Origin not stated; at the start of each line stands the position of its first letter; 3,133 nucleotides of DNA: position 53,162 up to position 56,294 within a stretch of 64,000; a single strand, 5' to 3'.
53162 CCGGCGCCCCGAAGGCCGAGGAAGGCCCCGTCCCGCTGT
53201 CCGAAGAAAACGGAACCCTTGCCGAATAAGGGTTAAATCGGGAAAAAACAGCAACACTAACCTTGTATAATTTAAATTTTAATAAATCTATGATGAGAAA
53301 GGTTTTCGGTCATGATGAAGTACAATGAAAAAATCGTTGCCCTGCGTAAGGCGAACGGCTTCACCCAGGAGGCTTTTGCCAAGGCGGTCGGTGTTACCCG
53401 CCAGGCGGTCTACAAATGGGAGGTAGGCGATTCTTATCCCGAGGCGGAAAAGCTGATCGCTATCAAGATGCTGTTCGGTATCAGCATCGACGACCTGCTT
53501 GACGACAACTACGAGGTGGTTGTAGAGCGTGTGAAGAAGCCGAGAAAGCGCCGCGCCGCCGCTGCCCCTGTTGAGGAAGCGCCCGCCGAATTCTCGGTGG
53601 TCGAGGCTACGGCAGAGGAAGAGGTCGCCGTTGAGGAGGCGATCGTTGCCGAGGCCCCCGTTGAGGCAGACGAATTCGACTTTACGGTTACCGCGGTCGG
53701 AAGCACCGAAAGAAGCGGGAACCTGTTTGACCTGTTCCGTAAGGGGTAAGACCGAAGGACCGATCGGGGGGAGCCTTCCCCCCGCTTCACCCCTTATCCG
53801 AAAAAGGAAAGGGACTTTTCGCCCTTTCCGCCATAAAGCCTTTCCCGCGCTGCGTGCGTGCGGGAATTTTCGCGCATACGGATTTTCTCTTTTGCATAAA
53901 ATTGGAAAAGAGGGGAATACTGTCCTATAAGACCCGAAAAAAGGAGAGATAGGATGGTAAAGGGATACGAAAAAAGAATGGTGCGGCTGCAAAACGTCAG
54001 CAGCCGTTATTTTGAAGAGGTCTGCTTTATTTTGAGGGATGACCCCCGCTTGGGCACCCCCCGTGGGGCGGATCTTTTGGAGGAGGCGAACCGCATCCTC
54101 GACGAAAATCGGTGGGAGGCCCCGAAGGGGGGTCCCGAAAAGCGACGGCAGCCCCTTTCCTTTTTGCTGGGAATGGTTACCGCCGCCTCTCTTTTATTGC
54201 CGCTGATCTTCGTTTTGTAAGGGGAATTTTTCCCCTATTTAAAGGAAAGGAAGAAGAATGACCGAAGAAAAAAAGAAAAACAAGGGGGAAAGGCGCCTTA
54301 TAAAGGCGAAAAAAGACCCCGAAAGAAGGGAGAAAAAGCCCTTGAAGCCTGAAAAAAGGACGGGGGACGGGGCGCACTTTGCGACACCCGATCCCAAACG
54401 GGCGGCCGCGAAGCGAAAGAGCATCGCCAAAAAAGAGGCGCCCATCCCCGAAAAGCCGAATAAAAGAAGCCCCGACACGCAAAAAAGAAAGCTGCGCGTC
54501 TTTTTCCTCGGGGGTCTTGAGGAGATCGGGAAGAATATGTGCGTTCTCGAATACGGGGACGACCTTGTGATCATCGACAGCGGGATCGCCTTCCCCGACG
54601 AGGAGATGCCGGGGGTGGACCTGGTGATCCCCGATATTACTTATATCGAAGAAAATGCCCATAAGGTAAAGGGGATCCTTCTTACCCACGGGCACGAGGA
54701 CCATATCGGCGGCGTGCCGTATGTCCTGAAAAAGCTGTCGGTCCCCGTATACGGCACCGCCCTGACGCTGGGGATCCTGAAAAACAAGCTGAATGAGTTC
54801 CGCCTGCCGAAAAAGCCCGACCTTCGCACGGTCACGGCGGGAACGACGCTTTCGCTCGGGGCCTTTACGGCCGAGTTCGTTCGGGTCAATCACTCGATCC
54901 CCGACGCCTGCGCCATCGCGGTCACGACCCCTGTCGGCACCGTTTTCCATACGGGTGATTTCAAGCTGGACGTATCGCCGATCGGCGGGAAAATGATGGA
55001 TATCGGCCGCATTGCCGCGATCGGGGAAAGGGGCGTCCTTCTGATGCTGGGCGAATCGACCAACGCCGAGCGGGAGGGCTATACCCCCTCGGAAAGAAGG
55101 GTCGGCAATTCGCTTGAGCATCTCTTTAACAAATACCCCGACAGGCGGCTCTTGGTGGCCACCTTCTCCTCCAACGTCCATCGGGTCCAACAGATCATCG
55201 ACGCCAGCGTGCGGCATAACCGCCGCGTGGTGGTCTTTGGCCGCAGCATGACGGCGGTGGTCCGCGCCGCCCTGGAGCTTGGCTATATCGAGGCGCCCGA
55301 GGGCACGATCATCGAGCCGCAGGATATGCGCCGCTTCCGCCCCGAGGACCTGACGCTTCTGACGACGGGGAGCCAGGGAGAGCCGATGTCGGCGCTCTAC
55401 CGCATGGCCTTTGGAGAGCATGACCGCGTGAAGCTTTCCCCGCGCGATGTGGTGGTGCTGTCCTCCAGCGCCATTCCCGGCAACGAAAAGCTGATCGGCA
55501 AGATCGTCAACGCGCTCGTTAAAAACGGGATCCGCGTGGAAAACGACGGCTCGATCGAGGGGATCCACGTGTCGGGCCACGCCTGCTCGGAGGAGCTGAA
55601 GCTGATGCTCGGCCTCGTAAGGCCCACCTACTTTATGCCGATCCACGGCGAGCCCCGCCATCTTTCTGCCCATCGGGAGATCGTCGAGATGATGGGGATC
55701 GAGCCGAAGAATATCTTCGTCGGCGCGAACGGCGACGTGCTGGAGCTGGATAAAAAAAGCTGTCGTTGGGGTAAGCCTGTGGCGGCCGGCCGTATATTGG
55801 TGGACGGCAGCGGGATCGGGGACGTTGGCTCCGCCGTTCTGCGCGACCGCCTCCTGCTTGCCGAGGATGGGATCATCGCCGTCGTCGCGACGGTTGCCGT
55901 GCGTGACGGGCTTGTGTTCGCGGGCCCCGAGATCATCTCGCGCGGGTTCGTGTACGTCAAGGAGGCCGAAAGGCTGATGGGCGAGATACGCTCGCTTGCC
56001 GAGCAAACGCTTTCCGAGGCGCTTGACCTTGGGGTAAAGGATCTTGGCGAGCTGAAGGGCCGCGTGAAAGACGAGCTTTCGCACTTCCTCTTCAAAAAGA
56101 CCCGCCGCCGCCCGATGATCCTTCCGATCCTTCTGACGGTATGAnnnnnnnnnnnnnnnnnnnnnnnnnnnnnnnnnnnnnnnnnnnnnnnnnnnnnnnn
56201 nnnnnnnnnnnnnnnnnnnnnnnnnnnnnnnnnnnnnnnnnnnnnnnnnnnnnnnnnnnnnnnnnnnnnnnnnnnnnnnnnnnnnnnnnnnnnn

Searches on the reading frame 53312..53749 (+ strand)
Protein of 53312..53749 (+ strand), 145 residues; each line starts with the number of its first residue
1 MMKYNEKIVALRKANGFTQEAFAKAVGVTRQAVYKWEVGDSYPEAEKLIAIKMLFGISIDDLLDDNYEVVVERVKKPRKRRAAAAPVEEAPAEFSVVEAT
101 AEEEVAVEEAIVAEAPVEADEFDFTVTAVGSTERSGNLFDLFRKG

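Call 5: search_protein_families(library=pfam, proteins=[window:53312-53749:+], max_evalue=0.01)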
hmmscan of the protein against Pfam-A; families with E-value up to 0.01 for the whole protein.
window:53312-53749:+ (145 aa): 9 families
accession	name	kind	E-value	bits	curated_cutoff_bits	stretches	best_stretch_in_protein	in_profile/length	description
PF01381.28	HTH_3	-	3.2e-13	49.9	23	1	10-62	3-55/55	Helix-turn-helix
PF12844.13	HTH_19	-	2.8e-08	34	30.2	1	6-67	2-63/64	Helix-turn-helix domain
PF13560.12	HTH_31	-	6.3e-06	26.8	27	1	10-58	8-57/64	Helix-turn-helix domain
PF14549.12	P22_Cro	-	8.6e-05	22.7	30.2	1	19-44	12-35/60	DNA-binding transcriptional regulator Cro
PF07022.19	Phage_CI_repr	-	0.00014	22.5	22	1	12-63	7-58/65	Bacteriophage CI repressor helix-turn-helix domain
PF15943.11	YdaS_toxin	-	0.00035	20.8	30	1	19-54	11-46/65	Bacterial toxin YdaS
PF13443.12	HTH_26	-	0.00068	20.3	22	1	11-65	5-60/63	Cro/C1-type HTH DNA-binding domain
PF13518.12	HTH_28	-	0.0017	18.8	25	1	8-36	5-32/52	Helix-turn-helix domain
PF13384.12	HTH_23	-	0.0017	18.6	24.6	1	8-36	10-37/50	Homeodomain-like domain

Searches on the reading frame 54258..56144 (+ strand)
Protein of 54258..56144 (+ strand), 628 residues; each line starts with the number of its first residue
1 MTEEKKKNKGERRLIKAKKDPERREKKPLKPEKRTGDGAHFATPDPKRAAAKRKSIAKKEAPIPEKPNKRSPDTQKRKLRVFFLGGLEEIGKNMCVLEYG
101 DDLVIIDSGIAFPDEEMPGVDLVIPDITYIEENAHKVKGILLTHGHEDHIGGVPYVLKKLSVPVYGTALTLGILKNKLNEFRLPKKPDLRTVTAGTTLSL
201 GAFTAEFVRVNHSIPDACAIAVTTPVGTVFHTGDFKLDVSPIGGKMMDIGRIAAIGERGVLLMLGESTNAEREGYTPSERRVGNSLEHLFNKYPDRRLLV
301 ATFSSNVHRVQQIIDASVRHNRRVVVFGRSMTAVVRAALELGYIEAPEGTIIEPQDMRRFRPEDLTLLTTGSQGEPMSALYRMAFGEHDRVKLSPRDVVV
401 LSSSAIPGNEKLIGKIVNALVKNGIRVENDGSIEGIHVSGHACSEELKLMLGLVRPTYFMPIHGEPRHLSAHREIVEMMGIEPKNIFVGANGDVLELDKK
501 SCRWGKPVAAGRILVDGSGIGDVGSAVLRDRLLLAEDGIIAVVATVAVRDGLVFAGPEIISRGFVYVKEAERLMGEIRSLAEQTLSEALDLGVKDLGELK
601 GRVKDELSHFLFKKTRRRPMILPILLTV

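Call 5: search_protein_families(library=pfam, proteins=[window:54258-56144:+], max_evalue=0.01)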
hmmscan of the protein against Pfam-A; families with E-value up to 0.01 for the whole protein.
window:54258-56144:+ (628 aa): 6 families
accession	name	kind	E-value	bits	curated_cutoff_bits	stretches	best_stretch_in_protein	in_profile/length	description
PF22505.1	RNase_J_b_CASP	-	1.3e-47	161.1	27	1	296-420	2-126/126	Ribonuclease J, beta-CASP domain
PF17770.6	RNase_J_C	-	1e-27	97.5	23.8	1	527-628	1-102/102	Ribonuclease J C-terminal domain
PF00753.33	Lactamase_B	-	7.1e-14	52.6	22.7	1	93-235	7-150/196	Metallo-beta-lactamase superfamily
PF12706.13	Lactamase_B_2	-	6.5e-13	49.2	27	1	131-237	25-145/200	Beta-lactamase superfamily domain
PF07521.17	RMMBL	-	6.7e-11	42.5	21.6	1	433-482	8-59/63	Zn-dependent metallo-hydrolase RNA specificity domain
PF16661.11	Lactamase_B_6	-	0.0095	15.8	27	0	126-168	25-73/193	Metallo-beta-lactamase superfamily domain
